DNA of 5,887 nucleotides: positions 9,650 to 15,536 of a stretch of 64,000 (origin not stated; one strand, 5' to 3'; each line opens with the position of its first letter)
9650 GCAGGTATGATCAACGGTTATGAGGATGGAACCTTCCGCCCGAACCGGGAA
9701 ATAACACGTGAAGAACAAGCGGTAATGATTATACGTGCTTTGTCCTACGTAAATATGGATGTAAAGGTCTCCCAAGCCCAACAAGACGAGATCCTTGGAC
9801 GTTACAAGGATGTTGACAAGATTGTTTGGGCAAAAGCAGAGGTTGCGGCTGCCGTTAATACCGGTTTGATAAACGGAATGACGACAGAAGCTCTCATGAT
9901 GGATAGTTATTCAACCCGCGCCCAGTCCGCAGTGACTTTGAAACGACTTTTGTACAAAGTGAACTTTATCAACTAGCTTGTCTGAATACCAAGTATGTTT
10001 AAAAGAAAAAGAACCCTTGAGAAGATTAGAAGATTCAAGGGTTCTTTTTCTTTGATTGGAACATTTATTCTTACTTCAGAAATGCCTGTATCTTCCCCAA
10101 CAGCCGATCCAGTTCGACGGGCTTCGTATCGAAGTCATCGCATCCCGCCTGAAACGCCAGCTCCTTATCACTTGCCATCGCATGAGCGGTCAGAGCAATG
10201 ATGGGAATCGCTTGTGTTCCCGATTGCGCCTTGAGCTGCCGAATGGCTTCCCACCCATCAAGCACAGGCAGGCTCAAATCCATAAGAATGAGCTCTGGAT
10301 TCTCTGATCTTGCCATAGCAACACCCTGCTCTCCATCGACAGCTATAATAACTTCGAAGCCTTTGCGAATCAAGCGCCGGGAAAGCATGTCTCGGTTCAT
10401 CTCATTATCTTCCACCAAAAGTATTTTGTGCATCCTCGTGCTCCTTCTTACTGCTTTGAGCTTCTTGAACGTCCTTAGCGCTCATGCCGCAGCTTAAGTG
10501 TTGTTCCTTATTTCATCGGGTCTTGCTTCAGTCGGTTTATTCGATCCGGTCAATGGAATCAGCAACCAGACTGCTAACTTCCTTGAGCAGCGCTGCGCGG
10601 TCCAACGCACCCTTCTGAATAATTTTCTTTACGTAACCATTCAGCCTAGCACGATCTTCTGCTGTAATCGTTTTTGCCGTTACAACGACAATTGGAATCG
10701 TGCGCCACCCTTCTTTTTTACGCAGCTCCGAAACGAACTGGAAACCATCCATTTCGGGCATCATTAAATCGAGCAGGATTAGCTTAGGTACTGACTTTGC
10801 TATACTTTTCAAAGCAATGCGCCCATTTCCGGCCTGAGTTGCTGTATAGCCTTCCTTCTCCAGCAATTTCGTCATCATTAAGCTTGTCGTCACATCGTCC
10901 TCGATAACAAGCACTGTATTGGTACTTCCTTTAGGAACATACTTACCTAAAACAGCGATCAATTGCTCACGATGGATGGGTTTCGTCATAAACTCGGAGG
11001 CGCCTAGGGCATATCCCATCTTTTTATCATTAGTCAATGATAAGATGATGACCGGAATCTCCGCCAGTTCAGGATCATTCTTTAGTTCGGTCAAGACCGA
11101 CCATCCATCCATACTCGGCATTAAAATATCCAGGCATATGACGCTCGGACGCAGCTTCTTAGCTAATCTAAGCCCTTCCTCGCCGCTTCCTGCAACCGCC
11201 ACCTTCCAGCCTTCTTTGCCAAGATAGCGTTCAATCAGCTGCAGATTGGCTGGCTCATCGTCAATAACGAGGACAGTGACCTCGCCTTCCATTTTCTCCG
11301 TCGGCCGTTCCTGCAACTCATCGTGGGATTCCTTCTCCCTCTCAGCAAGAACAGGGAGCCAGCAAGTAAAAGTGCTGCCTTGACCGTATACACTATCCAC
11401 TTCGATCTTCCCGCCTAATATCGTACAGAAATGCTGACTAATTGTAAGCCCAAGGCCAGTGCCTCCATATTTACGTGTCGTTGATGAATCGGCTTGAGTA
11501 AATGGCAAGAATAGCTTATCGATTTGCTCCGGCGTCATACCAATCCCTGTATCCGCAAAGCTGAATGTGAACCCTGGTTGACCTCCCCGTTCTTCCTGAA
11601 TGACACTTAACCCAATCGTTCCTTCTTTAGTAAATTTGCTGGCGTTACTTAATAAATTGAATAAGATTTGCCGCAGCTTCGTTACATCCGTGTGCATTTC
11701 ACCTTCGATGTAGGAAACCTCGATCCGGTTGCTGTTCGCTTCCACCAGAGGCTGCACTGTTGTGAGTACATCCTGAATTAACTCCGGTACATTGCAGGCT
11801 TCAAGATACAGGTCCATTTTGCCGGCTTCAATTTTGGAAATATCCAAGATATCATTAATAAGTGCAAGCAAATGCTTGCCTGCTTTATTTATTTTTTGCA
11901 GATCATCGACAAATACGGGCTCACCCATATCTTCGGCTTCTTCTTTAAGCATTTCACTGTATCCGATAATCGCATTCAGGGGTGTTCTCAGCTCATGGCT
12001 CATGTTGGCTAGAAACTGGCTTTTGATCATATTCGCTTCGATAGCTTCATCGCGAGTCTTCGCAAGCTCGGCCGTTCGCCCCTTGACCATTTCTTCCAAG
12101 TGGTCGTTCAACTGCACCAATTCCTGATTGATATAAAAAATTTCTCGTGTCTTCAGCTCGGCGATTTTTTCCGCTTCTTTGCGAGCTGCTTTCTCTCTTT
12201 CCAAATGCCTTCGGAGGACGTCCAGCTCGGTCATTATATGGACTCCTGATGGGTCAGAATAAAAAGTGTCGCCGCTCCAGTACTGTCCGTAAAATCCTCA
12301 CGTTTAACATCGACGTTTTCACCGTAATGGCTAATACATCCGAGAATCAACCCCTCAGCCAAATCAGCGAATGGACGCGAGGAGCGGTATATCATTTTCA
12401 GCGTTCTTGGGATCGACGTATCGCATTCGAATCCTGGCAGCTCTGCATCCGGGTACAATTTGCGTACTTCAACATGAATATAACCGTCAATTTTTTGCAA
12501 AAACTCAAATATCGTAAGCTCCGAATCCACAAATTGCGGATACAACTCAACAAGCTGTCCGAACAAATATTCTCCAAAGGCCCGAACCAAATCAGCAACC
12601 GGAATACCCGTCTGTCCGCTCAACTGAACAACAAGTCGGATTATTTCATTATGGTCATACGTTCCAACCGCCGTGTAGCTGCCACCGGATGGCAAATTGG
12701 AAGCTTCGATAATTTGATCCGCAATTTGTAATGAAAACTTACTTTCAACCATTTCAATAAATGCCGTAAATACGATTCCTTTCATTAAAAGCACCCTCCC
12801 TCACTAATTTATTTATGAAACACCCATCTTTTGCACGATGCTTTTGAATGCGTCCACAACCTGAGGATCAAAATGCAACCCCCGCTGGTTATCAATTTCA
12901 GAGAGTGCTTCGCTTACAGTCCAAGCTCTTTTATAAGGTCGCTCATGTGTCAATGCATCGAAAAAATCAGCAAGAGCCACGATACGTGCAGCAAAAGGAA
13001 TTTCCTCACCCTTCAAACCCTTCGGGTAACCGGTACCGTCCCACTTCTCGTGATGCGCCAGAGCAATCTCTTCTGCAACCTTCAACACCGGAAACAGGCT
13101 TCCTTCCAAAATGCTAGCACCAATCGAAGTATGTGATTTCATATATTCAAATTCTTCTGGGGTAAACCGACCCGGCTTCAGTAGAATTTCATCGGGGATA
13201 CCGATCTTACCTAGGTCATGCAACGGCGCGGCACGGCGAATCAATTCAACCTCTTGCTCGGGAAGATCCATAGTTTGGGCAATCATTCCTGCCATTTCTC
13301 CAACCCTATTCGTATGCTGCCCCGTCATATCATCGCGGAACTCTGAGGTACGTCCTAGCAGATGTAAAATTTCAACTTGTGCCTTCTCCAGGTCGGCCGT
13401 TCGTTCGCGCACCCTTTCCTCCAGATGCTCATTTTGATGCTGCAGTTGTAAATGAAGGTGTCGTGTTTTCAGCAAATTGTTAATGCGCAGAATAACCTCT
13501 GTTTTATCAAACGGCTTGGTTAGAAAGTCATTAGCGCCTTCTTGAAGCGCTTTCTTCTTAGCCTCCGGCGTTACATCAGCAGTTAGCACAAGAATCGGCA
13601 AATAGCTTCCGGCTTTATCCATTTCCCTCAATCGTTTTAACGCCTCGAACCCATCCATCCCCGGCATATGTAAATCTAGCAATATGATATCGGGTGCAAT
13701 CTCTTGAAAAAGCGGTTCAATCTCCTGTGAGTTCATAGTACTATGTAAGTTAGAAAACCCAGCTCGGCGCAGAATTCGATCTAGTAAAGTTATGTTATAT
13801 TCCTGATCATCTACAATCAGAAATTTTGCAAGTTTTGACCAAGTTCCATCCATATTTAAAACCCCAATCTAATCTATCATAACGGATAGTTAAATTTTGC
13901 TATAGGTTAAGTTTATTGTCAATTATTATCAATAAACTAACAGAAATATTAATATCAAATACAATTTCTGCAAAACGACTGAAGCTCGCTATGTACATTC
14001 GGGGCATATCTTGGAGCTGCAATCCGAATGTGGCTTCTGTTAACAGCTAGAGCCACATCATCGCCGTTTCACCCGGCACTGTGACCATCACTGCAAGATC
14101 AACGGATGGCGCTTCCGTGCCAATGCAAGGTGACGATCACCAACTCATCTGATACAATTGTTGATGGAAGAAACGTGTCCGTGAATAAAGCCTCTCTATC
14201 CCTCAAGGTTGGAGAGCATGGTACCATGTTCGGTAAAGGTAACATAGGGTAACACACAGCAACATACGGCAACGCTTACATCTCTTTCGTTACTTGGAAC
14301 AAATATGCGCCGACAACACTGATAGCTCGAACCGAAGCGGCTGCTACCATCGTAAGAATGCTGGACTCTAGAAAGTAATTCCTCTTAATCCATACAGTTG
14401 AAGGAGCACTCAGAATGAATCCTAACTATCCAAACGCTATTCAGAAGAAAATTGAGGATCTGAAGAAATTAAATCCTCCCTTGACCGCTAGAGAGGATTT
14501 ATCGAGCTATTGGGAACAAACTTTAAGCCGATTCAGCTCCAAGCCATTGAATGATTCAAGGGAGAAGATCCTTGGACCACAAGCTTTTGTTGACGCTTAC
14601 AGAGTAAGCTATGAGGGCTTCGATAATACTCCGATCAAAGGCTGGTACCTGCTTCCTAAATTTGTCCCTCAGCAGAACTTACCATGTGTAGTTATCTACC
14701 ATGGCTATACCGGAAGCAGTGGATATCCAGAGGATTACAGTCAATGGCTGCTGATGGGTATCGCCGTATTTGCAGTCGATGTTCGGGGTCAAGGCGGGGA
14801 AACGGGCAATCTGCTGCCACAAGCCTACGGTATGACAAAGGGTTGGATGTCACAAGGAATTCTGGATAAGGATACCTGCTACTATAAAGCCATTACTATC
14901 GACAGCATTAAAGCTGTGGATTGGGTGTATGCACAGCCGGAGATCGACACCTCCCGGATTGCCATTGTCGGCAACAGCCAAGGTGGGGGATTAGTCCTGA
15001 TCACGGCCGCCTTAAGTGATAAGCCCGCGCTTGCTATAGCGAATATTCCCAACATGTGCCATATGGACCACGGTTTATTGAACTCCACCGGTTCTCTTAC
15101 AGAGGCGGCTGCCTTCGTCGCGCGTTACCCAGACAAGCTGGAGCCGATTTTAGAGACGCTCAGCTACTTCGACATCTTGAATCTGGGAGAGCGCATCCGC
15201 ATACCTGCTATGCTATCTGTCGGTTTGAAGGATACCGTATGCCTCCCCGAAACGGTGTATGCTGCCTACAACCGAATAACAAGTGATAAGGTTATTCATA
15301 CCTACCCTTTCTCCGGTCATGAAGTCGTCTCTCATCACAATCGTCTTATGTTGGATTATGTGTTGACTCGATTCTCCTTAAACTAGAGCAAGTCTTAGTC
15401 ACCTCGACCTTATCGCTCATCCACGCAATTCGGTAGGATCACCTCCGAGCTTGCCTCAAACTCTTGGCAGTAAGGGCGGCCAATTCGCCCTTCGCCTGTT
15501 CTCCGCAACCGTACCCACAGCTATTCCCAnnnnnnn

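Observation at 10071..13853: Hno-type H-NOX / hybrid kinase / REC-HD-GYP / CheY operon in a Bacillales-like genome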

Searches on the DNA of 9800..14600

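Call 20: search_rna_families(source=window, start=9800, end=14600, threshold=evalue, max_evalue=1)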
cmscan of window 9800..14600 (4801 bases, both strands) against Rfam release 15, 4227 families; matches with E-value up to 1: 5.
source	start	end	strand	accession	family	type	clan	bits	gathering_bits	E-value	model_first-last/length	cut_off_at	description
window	10008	10079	-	RF02844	RefA9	Gene; antisense;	-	25.8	49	0.83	1-64/64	no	Enterococcus sRNA A9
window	10002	10052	+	RF04157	MIR9486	Gene; miRNA;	-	24.3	100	0.13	1-119/119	no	MIR9486 microRNA precursor family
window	10003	10053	-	RF04157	MIR9486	Gene; miRNA;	-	23.8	100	0.17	1-119/119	no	MIR9486 microRNA precursor family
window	10001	10054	-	RF03664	MIR6288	Gene; miRNA;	-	22.8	74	0.43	1-92/92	no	MIR6288 microRNA precursor family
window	9998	10056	+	RF04199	MIR6027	Gene; miRNA;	-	20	95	0.91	1-159/159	no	MIR6027 microRNA precursor family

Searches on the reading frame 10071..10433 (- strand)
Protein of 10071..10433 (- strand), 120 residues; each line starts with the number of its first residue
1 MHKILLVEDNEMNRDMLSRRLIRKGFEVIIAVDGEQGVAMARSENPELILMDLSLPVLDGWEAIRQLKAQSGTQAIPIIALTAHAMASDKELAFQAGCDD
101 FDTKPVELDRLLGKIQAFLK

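Call 3: search_protein_families(library=pfam, proteins=[window:10071-10433:-], max_evalue=0.01)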
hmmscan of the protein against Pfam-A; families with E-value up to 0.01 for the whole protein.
window:10071-10433:- (120 aa): 1 family
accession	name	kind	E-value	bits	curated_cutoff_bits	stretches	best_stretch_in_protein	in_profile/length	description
PF00072.30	Response_reg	-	1.9e-24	86.4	30.2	1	4-115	1-110/111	Response regulator receiver domain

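Call 4: search_protein_families(library=ncbifam, proteins=[window:10071-10433:-], max_evalue=0.01)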
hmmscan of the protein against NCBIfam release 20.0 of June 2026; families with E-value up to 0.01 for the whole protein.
window:10071-10433:- (120 aa): 93 families (the best 25 are shown)
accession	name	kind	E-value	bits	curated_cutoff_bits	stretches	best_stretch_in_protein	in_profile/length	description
TIGR02154.1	PhoB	equivalog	1.6e-25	89.8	296.2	1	2-119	3-120/226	phosphate regulon transcriptional regulator PhoB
NF007135.0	PRK09581.1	equivalog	1.6e-25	89.8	474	1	2-117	3-118/457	PleD family two-component system response regulator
NF038297.2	hybrid_HK_HrmK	equivalog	5e-23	81.6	725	1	2-112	491-601/607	hybrid histidine kinase/response regulator HrmK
NF008318.0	PRK11107.1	equivalog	1.2e-22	79.9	890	1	3-116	669-782/920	two-component sensor histidine kinase BarA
NF011874.0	PRK15347.1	equivalog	1.5e-22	79.5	852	1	3-115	692-806/921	two component system sensor kinase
NF041733.1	resp_reg_CseB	equivalog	3.8e-22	78.8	350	1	3-119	2-115/228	two-component system response regulator CseB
TIGR01387.1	cztR_silR_copR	subfamily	5.2e-22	78.6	279.2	1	4-119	1-114/218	heavy metal response regulator transcription factor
NF045944.1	ResRegRpaBCyano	equivalog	4.9e-21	75.2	330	1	5-120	1-113/229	response regulator transcription factor RpaB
NF040689.1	MtrAB_MtrA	equivalog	6.5e-21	74.7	300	1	4-119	1-113/219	MtrAB system response regulator MtrA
NF040534.1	resp_reg_YycF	equivalog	1.5e-20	73.4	340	1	3-119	2-115/231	response regulator YycF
NF012227.0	AdeR_RR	equivalog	2.7e-20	72.9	340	1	3-120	13-127/239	efflux system response regulator transcription factor AdeR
NF007005.1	PRK09468.1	equivalog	1.3e-19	70.6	331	1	2-119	4-119/237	osmolarity response regulator transcription factor OmpR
NF008567.0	PRK11517.1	equivalog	2e-19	69.9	353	1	3-119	2-115/223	response regulator transcription factor HprR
NF008099.0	PRK10841.1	equivalog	1.5e-18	66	920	1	3-115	826-936/949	two-component system sensor histidine kinase RcsC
NF012023.0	PRK15479.1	equivalog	1.9e-18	66.9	337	1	3-119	2-116/224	transcriptional regulator TctD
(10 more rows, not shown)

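Call 46: search_solved_structures(query=window:10071-10433:-, max_evalue=1e-12, show_alignments=2)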
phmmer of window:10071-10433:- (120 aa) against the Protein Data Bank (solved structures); distinct sequences matched with E-value up to 1e-12: 69 (the best 60 are shown).
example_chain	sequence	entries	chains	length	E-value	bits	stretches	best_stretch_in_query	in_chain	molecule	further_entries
7c1j_A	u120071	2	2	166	2.1e-23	85.8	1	3-111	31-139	Histidine kinase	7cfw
9g85_A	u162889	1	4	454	2.5e-21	79.1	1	3-117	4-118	Response regulator PleD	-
2wb4_A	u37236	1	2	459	2.6e-21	79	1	3-117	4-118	DIGUANYLATE CYCLASE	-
9g86_A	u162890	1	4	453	2.6e-21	79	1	3-117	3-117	Response regulator PleD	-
1w25_A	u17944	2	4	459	2.7e-21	79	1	3-117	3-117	STALKED-CELL DIFFERENTIATION CONTROLLING PROTEIN | RESPONSE REGULATOR PLED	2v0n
1m5t_A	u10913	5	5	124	1e-20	77.2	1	3-118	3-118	cell division response regulator DivK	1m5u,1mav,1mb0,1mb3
8fk2_A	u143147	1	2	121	2.7e-20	75.8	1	1-119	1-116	Putative response regulator CovR VicR-like protein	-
9xzo_A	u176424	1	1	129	5.8e-20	74.7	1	1-117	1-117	De novo protein M1X0B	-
1mvo_A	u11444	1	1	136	6e-20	74.6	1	3-119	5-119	PhoP response regulator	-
9dvt_R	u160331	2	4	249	6.3e-19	71.3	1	3-119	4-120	DNA-binding dual master transcriptional regulator RpaA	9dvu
5x5j_A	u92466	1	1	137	1.6e-18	70.1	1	4-119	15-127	AdeR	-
5xjp_A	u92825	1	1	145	1.9e-18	69.8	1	4-119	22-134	AdeR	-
1nxo_A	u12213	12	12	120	4.3e-18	68.7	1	1-119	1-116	DNA-binding response regulator | Response regulator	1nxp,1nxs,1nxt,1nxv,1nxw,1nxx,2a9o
3f6p_A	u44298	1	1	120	5.1e-18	68.4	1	3-119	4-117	Transcriptional regulatory protein yycF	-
2zwm_A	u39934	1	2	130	6.8e-18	68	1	3-119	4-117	Transcriptional regulatory protein yycF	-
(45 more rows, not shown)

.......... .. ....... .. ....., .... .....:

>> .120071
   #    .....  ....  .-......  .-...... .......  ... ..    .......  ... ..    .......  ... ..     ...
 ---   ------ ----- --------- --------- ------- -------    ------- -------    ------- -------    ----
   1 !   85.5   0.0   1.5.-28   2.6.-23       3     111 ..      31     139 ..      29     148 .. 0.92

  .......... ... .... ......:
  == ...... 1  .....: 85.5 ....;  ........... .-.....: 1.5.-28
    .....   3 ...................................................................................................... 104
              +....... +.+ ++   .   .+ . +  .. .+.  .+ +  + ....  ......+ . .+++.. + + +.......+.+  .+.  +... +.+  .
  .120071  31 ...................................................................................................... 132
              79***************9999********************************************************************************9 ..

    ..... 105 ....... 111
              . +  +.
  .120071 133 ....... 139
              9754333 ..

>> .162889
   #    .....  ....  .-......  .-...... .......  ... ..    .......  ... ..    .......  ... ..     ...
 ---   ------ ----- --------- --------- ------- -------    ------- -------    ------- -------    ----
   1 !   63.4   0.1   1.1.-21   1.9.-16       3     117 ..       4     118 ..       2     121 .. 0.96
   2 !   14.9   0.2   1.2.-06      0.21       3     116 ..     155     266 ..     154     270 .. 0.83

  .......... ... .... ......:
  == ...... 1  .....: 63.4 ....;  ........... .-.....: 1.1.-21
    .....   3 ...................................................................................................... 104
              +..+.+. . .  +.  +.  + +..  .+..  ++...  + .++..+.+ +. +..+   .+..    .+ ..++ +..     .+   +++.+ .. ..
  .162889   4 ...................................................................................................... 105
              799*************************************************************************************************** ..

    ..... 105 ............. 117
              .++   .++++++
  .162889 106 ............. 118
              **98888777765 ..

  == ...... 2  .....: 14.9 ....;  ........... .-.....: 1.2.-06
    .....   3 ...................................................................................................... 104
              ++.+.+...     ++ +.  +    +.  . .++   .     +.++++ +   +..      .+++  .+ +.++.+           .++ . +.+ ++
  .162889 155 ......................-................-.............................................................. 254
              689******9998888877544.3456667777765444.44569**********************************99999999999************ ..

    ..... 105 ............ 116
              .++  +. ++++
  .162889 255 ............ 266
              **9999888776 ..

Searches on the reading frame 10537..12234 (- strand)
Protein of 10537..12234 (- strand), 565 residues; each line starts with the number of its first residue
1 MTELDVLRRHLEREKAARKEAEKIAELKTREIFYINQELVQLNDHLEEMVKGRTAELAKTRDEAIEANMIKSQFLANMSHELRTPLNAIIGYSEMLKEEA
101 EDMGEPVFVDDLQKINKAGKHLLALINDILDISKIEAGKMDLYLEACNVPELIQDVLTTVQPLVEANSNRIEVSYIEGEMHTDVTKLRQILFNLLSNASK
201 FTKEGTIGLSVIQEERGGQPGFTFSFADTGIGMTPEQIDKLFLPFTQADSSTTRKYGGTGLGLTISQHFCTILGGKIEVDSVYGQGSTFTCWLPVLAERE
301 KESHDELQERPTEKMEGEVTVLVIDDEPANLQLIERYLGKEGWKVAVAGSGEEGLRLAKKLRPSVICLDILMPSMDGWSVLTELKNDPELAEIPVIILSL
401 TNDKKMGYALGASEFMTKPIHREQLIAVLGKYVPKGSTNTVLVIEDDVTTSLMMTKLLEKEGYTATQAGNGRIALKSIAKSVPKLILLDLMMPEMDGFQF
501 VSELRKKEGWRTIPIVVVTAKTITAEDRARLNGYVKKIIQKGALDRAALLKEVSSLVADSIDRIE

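Call 3: search_protein_families(library=pfam, proteins=[window:10537-12234:-], max_evalue=0.01)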
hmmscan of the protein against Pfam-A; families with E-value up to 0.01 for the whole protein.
window:10537-12234:- (565 aa): 4 families
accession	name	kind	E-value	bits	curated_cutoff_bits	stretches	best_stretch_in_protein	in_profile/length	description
PF00072.30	Response_reg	-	5.6e-45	152.5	30.2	2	321-428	1-109/111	Response regulator receiver domain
PF02518.31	HATPase_c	-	7.2e-26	91.2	26.4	1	183-295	2-109/111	Histidine kinase-, DNA gyrase B-, and HSP90-like ATPase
PF00512.31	HisKA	-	9.5e-22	77.3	26.9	1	71-138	2-66/66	His Kinase A (phospho-acceptor) domain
PF13589.12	HATPase_c_3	-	0.005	17.3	25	0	206-281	21-92/137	Histidine kinase-, DNA gyrase B-, and HSP90-like ATPase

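Call 4: search_protein_families(library=ncbifam, proteins=[window:10537-12234:-], max_evalue=0.01)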
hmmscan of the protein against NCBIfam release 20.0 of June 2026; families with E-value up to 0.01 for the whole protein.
window:10537-12234:- (565 aa): 158 families (the best 25 are shown)
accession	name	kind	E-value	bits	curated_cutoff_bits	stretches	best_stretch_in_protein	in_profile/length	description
NF038297.2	hybrid_HK_HrmK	equivalog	1.2e-100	338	725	2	14-432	179-607/607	hybrid histidine kinase/response regulator HrmK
TIGR02956.1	TMAO_torS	equivalog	1.6e-96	324.4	676.5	2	15-439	395-826/967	TMAO reductase system sensor histidine kinase/response regulator TorS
NF008318.0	PRK11107.1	equivalog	4.4e-95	319.6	890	3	35-298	258-521/920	two-component sensor histidine kinase BarA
NF041947.1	LuxQ_Vibrio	equivalog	3.9e-87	293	1200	2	59-432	460-838/843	quorum-sensing autoinducer 2 sensor kinase/phosphatase LuxQ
NF011874.0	PRK15347.1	equivalog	6.4e-83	279.3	852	3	43-300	370-619/921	two component system sensor kinase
NF008302.0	PRK11091.1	equivalog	3.2e-75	253.8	838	2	52-435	263-645/779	aerobic respiration two-component sensor histidine kinase ArcB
NF008099.0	PRK10841.1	equivalog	1e-69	235.3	920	3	62-303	461-698/949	two-component system sensor histidine kinase RcsC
NF045901.1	HisKinLetSLeg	equivalog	2.1e-69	234.5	1650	3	34-292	257-515/906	two-component system sensor histidine kinase LetS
NF047465.1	hybrid_HK_LvrA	exception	4.7e-63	213.4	1200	2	26-428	161-579/819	hybrid histidine kinase/response regulator LvrA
NF008543.0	PRK11466.1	equivalog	1.3e-58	198.7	982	2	37-434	403-799/914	TMAO reductase system sensor histidine kinase/response regulator TorS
NF041832.1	near_NosP_CTERM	subfamily_domain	3.7e-57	194.1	400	2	66-430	2-367/370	NahK/ErcS family hybrid sensor histidine kinase/response regulator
NF046044.1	PnpS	equivalog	8e-52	176.5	400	1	64-294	163-390/390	two-component system histidine kinase PnpS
NF007420.1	PRK09959.1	equivalog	9.5e-52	175.8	1995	2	57-425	698-1066/1197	acid-sensing system histidine kinase EvgS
NF041880.1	EPS_EpsF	equivalog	4.6e-51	173.8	900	3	67-294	270-492/492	response regulator EpsF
NF047874.1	MASE3_PAS_HK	subfamily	5.6e-50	170.8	560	1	51-310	378-640/655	MASE3 domain-containing sensor histidine kinase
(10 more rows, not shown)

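Call 42: search_solved_structures(query=window:10537-12234:-, max_evalue=1e-20, show_alignments=0)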
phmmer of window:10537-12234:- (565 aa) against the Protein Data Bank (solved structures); distinct sequences matched with E-value up to 1e-20: 20.
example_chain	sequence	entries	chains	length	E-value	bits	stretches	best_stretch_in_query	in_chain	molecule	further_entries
7z8n_A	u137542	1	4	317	1.2e-51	179.5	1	33-291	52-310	Histidine kinase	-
7p8e_A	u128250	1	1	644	1.8e-40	142.7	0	225-508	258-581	Receiver domain of histidine kinase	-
6qrj_A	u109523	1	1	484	2.6e-37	132.2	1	73-294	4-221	Hybrid kinase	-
4jas_A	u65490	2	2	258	7.6e-36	127.4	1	67-296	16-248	Histidine kinase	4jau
5uht_A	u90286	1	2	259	2.3e-34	122.5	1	67-296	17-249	Sensor histidine kinase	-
3dge_A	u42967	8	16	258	2.5e-34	122.4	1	67-296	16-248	Sensor protein | Histidine kinase | Sensor histidine kinase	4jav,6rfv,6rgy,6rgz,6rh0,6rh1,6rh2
2c2a_A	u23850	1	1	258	2.5e-34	122.4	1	67-296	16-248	SENSOR HISTIDINE KINASE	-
6azr_A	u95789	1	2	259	1.2e-33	120.2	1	67-296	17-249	Sensor histidine kinase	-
6rh7_A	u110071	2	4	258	6.1e-33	117.8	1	67-296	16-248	Sensor histidine kinase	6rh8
8avv_A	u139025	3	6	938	1.1e-29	107.1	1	68-429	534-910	Bacteriophytochrome,Response regulator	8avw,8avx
4u7n_A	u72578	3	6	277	1.9e-29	106.3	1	67-304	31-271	Histidine protein kinase sensor protein | Histidine kinase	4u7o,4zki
5c93_A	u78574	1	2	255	3.3e-29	105.5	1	70-304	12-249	Histidine kinase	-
7n0e_B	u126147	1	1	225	9.2e-29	104.1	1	71-294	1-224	Histidine kinase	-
6dk8_A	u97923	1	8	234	1.2e-28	103.7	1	73-296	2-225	RetS (Regulator of Exopolysaccharide and Type III Secretion)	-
6dk7_A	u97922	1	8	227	1.9e-28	103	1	73-295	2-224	RetS (Regulator of Exopolysaccharide and Type III Secretion)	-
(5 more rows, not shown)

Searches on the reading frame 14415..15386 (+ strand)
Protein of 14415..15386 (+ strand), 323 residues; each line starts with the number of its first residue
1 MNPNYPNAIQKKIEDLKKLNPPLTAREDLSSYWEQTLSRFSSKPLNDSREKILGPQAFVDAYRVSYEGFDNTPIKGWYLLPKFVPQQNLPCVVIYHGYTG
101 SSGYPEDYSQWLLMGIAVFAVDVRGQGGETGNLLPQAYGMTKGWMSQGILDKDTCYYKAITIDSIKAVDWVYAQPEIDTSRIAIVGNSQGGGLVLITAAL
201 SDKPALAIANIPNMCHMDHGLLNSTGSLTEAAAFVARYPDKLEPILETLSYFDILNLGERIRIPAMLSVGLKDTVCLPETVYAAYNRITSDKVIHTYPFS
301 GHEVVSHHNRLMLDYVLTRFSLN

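Call 18: search_protein_families(library=pfam, proteins=[window:14415-15386:+], max_evalue=0.0001)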
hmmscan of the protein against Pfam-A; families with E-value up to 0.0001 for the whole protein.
window:14415-15386:+ (323 aa): 6 families
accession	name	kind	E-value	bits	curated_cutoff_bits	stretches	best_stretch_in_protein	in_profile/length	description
PF05448.18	AXE1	-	1.9e-73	247.5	21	1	13-309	8-310/321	Acetyl xylan esterase (AXE1)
PF12146.15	Hydrolase_4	-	1.4e-11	44.6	27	0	91-198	6-94/239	Serine aminopeptidase, S33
PF00326.27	Peptidase_S9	-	2.1e-11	44.2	22.6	1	110-311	8-196/213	Prolyl oligopeptidase family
PF02129.25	Peptidase_S15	-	1.6e-09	38.3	23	1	86-230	16-145/262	X-Pro dipeptidyl-peptidase (S15 family)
PF00561.26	Abhydrolase_1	-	4.6e-08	33.5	25.8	1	90-213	1-102/245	alpha/beta hydrolase fold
PF07859.19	Abhydrolase_3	-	1.5e-05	25.4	25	1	159-203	47-94/210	alpha/beta hydrolase fold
